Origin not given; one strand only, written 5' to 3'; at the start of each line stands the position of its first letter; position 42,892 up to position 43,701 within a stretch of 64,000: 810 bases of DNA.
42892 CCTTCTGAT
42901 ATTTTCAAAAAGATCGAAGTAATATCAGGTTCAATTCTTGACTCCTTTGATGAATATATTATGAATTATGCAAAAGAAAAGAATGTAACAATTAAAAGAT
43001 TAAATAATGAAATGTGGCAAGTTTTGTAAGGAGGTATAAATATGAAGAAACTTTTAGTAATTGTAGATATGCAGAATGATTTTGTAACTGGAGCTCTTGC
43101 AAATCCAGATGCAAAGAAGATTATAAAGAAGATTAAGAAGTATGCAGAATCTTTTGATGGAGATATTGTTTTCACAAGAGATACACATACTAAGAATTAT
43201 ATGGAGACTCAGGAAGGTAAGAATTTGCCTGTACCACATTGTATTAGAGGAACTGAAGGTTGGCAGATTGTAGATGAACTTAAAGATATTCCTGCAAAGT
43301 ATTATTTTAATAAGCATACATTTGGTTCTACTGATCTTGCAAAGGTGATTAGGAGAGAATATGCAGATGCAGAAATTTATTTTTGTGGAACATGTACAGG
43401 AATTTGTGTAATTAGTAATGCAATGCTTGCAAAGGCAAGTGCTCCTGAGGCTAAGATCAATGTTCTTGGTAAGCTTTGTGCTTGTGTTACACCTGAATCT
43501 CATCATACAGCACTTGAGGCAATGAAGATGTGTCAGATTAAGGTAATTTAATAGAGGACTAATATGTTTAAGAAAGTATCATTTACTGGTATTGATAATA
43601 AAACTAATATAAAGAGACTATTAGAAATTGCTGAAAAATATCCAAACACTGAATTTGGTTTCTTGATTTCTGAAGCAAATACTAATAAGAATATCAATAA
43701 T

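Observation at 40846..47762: Complete Preiss-Handler NAD+ salvage pathway on the element (PncA, PncB, P-loop kinase, NMNAT-NadE fusion): candidate NAD+-reconstitution counter-defence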

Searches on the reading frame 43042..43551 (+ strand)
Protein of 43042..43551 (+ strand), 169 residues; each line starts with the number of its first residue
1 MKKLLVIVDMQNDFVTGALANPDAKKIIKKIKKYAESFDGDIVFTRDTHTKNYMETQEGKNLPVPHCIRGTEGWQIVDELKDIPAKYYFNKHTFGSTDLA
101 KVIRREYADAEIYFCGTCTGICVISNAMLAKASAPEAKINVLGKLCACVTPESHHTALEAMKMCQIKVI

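Call 3: search_protein_families(library=pfam, proteins=[window:43042-43551:+], max_evalue=0.01)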
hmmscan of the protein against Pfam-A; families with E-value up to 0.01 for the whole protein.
window:43042-43551:+ (169 aa): 1 family
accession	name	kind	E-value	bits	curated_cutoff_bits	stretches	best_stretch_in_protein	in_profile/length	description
PF00857.26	Isochorismatase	-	2e-27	96.8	27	1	4-168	2-170/175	Isochorismatase domain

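Call 4: search_protein_families(library=ncbifam, proteins=[window:43042-43551:+], max_evalue=0.01)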
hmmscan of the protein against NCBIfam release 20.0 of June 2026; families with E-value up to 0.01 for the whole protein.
window:43042-43551:+ (169 aa): 3 families
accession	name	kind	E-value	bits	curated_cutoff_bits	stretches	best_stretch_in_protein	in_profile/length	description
NF050097.1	BiurAmidohydBiuH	equivalog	2.6e-08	33.6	370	1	67-163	107-203/221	biuret amidohydrolase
NF008623.0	PRK11609.1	equivalog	2.9e-05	23.9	174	1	1-53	2-58/213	bifunctional nicotinamidase/pyrazinamidase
NF008517.0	PRK11440.1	equivalog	0.00042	20.3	195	1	4-159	10-169/188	hydrolase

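Call 7: search_protein_families(library=phrogs, proteins=[window:43042-43551:+], max_evalue=0.001)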
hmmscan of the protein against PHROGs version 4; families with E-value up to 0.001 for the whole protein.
window:43042-43551:+ (169 aa): 1 family
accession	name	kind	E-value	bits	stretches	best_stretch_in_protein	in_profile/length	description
phrog_19305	-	unknown function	4.7e-27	96.2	1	2-169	3-197/199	-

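Call 19: search_solved_structures(query=window:43042-43551:+, max_evalue=0.001, show_alignments=2)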
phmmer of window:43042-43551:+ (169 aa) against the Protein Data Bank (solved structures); distinct sequences matched with E-value up to 0.001: 12.
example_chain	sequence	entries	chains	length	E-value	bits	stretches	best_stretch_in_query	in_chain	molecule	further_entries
1ilw_A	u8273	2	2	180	4e-18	68.9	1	3-169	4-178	180 aa long hypothetical Pyrazinamidase/nicotinamidase | 180aa long hypothetical Pyrazinamidase/Nicotinamidase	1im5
3eef_A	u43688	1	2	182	1.9e-11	47.2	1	1-127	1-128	N-carbamoylsarcosine amidase related protein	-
6a8l_A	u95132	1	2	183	1.6e-10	44.2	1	1-162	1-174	Isochorismatase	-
5zn8_A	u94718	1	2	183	5.5e-10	42.4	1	1-162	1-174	Isochorismatase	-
2h0r_A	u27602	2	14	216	7.1e-10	42.1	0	3-55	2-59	Nicotinamidase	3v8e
3hb7_A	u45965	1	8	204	1.4e-07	34.6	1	3-161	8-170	Isochorismatase hydrolase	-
29iv_A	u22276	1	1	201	2.9e-07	33.6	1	4-93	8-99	nicotinamidase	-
3s2s_A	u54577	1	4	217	2.2e-06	30.7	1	1-161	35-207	Putative pyrazinamidase/nicotinamidase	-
3o90_A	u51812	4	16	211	7.7e-06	29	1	1-161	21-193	nicotinamidase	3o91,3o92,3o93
3pl1_A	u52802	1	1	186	2.1e-05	27.5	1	4-167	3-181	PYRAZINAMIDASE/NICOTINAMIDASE PNCA (PZase)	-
3o94_A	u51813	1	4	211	0.0002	24.4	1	1-161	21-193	nicotinamidase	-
2wt9_A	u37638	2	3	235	0.00032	23.7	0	4-55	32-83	NICOTINAMIDASE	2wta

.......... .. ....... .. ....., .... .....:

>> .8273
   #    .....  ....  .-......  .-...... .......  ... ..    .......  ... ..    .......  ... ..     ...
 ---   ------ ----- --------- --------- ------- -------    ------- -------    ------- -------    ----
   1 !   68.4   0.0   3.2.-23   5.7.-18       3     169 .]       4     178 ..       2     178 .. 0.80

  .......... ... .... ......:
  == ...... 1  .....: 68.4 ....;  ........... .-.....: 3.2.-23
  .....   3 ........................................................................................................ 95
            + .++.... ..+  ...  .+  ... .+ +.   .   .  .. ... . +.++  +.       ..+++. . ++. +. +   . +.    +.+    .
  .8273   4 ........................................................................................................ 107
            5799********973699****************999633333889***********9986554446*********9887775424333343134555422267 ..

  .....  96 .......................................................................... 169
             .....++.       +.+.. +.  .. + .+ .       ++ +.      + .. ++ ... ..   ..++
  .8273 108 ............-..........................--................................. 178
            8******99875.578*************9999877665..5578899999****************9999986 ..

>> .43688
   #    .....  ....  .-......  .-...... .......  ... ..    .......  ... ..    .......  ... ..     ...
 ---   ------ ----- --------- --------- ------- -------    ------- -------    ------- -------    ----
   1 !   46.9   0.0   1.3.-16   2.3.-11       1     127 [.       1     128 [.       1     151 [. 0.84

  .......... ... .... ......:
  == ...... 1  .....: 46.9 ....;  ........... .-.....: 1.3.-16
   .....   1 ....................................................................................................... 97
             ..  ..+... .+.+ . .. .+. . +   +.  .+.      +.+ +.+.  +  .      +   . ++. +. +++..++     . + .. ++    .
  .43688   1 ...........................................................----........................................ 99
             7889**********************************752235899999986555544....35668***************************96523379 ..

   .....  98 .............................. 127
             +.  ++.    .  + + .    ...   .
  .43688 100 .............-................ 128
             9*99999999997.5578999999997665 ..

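Call 30: search_dna_similar(query=window:43042-43551:+, collection=phages, mode=protein, max_rows=25)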
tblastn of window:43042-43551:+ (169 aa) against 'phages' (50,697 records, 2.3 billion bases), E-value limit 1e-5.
Records with a match: 7; places in all: 7; records where one place covers at least 80% of the query: 7.
Best place of each record, by identity: <60% 7.
By first word of the organism name: Bacteriophage 6; Phage 1.
By host as written in the record: - 7.
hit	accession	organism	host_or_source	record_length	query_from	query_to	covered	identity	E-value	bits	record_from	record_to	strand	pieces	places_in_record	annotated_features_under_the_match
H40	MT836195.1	Bacteriophage sp.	human fecal samples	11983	2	169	99%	50.3%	6e-48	171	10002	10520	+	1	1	record has no annotation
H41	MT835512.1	Bacteriophage sp.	human fecal samples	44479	3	169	99%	50.3%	1e-41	153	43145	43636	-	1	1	record has no annotation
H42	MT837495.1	Bacteriophage sp.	human fecal samples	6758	1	168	99%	49.7%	2e-38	144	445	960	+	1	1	record has no annotation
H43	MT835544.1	Bacteriophage sp.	human fecal samples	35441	4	169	98%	47.8%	2e-45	164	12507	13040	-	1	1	record has no annotation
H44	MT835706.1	Bacteriophage sp.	human fecal samples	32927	3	169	99%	47.1%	6e-42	154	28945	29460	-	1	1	record has no annotation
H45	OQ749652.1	Phage Phass-1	human gut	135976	3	169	99%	43.0%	1e-28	116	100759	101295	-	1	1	nicotinamidase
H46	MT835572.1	Bacteriophage sp.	human fecal samples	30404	1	166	98%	40.1%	2e-28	115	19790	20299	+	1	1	record has no annotation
